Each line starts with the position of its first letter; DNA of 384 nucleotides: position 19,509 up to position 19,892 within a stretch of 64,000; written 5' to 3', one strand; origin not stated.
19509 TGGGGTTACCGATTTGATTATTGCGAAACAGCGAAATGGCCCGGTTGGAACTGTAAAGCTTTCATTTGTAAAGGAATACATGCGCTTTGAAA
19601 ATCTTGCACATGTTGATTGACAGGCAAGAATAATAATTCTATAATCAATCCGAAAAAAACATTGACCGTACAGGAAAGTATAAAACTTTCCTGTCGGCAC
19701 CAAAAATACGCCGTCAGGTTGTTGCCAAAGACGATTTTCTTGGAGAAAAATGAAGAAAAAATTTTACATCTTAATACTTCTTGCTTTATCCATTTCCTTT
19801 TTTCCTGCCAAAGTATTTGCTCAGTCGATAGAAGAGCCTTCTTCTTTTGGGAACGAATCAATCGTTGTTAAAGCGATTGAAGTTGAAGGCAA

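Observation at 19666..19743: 78-nt element in the bamA 5' UTR duplicated in the leader of the REC-containing giant gene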

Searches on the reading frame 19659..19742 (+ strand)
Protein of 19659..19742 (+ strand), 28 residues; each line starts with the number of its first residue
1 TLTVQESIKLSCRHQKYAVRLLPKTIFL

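Call 84: search_protein_families(library=pfam, proteins=[L212:3-1865:-, L231:653-2062:-, L201:3483-4877:+, L219:1917-3539:+], max_evalue=0.001)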
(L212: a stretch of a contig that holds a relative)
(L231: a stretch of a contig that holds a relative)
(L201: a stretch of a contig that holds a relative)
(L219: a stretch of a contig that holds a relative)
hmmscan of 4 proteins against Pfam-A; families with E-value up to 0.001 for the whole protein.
L212:3-1865:- (621 aa): 1 family
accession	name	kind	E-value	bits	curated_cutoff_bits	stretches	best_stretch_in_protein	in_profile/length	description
PF01564.23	Spermine_synth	-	9.1e-26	91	22.9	1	307-429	9-130/186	Spermine/spermidine synthase domain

L231:653-2062:- (470 aa): 11 families
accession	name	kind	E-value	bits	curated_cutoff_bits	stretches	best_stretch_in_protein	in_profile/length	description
PF05970.20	PIF1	-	2.1e-31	109.7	25.9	1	20-167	2-162/223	PIF1-like helicase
PF13604.12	AAA_30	-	1.2e-12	48.4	27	1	30-169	13-140/191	AAA domain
PF13245.12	AAA_19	-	3e-12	47.3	25.1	1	35-160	11-132/134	AAA domain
PF02689.20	Herpes_Helicase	-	1.1e-07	30.7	27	1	388-438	719-770/808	Helicase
PF13538.12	UvrD_C_2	-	1.8e-06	28.1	27.4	1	398-437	1-46/52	UvrD-like helicase C-terminal domain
PF13479.12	AAA_24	-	1.9e-06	28.3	27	1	36-136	3-92/195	AAA domain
PF21530.3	Pif1_2B_dom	-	0.00011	22.3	23.9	1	315-347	13-46/47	DNA helicase Pif1, 2B domain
PF01443.25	Viral_helicase1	-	0.00016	22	21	0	38-87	1-38/228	Viral superfamily 1 RNA helicase core domain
PF13401.12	AAA_22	-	0.00035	21.3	27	1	34-107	4-73/130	AAA domain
PF24389.1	ORC-CDC6-like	-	0.00036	19.9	27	1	16-61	13-58/571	ORC-CDC6-like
PF13191.12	AAA_16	-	0.00097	20.1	32.6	0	36-66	25-56/167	AAA ATPase domain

L201:3483-4877:+ (465 aa): 0 families

L219:1917-3539:+ (541 aa): 32 families (the best 25 are shown)
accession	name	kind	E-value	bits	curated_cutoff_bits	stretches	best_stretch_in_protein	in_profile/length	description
PF00515.34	TPR_1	-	3.1e-59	195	27.8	6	321-353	2-34/34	Tetratricopeptide repeat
PF07719.23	TPR_2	-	7.7e-54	175.8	27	6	321-353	2-34/34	Tetratricopeptide repeat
PF13414.12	TPR_11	-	1.9e-53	178.3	26.8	5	327-368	1-42/42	TPR repeat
PF13424.12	TPR_12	-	1.2e-44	150.7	30.1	5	357-418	6-75/77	Tetratricopeptide repeat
PF13374.12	TPR_10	-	1.7e-39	133.2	27.5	5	390-417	4-31/42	Tetratricopeptide repeat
PF13431.12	TPR_17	-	2.1e-38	127.8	24.4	3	410-442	1-33/34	Tetratricopeptide repeat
PF13181.12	TPR_8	-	1.3e-37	125.2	25.7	3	390-420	3-33/34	Tetratricopeptide repeat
PF13432.12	TPR_16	-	9.3e-37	125.5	32.7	4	359-421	2-64/65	Tetratricopeptide repeat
PF14559.12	TPR_19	-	3.1e-31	107.9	25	4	331-386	2-57/68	Tetratricopeptide repeat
PF13428.12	TPR_14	-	4.6e-29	98.4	23.5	2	459-498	4-43/44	Tetratricopeptide repeat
PF13176.12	TPR_7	-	4.7e-29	98.4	27.9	0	324-352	3-31/36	Tetratricopeptide repeat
PF09371.15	Tex_N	-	5.3e-26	90.6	32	1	84-154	4-74/75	Tex-like protein N-terminal domain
PF13371.12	TPR_9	-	2.7e-19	69.4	35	2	326-386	1-61/73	Tetratricopeptide repeat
PF13174.12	TPR_6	-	1.4e-17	63.4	26.3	0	462-488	6-32/33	Tetratricopeptide repeat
PF24575.1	TPR_Slam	-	1.4e-13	51.6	35.2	0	324-377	51-104/104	Surface lipoprotein assembly modifier, N-terminal TPR repeats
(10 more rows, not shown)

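Call 85: search_solved_structures(query=L231:653-2062:-, max_evalue=0.00001, show_alignments=2)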
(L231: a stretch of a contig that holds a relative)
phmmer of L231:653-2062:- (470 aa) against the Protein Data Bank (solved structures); distinct sequences matched with E-value up to 0.00001: 20.
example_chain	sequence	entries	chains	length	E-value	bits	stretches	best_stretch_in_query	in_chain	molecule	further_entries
8bns_A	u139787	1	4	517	1e-114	387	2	219-466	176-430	AAA ATPase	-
8bnv_A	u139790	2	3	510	3.5e-109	368.7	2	218-466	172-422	AAA family ATPase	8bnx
5fhd_A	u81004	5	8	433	8e-84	285.1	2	18-188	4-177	Uncharacterized protein | ATP-dependent DNA helicase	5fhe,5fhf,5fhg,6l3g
5ftb_A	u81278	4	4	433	1.1e-83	284.7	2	18-188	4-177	TPR DOMAIN PROTEIN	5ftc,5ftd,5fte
5ftf_A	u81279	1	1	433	3.3e-83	283.1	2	18-188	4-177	TPR DOMAIN PROTEIN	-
7oar_A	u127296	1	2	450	3.3e-80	273.2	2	223-466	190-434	Pif1 helicase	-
6s3e_A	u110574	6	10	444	1.3e-79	271.3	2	223-466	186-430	PIF1 helicase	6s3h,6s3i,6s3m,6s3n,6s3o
6s3p_A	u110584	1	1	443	1.4e-79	271.2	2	223-466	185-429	PIF1 helicase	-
7bil_A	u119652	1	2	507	1.6e-79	270.9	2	223-466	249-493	PIF1 helicase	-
6xzt_A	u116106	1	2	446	3.2e-79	270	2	223-466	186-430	PIF1 helicase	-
7ada_A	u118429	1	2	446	3.8e-79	269.7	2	223-466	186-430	PIF1 helicase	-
5o6b_A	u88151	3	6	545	3.7e-43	151.1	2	23-162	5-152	ATP-dependent DNA helicase PIF1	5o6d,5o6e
8xak_A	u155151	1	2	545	3.9e-43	151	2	24-162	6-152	ATP-dependent DNA helicase PIF1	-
6hph_A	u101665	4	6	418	1e-40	143.1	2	20-164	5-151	ATP-dependent DNA helicase PIF1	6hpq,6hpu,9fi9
9fb8_A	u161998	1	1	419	1e-40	143.1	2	20-164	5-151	ATP-dependent DNA helicase PIF1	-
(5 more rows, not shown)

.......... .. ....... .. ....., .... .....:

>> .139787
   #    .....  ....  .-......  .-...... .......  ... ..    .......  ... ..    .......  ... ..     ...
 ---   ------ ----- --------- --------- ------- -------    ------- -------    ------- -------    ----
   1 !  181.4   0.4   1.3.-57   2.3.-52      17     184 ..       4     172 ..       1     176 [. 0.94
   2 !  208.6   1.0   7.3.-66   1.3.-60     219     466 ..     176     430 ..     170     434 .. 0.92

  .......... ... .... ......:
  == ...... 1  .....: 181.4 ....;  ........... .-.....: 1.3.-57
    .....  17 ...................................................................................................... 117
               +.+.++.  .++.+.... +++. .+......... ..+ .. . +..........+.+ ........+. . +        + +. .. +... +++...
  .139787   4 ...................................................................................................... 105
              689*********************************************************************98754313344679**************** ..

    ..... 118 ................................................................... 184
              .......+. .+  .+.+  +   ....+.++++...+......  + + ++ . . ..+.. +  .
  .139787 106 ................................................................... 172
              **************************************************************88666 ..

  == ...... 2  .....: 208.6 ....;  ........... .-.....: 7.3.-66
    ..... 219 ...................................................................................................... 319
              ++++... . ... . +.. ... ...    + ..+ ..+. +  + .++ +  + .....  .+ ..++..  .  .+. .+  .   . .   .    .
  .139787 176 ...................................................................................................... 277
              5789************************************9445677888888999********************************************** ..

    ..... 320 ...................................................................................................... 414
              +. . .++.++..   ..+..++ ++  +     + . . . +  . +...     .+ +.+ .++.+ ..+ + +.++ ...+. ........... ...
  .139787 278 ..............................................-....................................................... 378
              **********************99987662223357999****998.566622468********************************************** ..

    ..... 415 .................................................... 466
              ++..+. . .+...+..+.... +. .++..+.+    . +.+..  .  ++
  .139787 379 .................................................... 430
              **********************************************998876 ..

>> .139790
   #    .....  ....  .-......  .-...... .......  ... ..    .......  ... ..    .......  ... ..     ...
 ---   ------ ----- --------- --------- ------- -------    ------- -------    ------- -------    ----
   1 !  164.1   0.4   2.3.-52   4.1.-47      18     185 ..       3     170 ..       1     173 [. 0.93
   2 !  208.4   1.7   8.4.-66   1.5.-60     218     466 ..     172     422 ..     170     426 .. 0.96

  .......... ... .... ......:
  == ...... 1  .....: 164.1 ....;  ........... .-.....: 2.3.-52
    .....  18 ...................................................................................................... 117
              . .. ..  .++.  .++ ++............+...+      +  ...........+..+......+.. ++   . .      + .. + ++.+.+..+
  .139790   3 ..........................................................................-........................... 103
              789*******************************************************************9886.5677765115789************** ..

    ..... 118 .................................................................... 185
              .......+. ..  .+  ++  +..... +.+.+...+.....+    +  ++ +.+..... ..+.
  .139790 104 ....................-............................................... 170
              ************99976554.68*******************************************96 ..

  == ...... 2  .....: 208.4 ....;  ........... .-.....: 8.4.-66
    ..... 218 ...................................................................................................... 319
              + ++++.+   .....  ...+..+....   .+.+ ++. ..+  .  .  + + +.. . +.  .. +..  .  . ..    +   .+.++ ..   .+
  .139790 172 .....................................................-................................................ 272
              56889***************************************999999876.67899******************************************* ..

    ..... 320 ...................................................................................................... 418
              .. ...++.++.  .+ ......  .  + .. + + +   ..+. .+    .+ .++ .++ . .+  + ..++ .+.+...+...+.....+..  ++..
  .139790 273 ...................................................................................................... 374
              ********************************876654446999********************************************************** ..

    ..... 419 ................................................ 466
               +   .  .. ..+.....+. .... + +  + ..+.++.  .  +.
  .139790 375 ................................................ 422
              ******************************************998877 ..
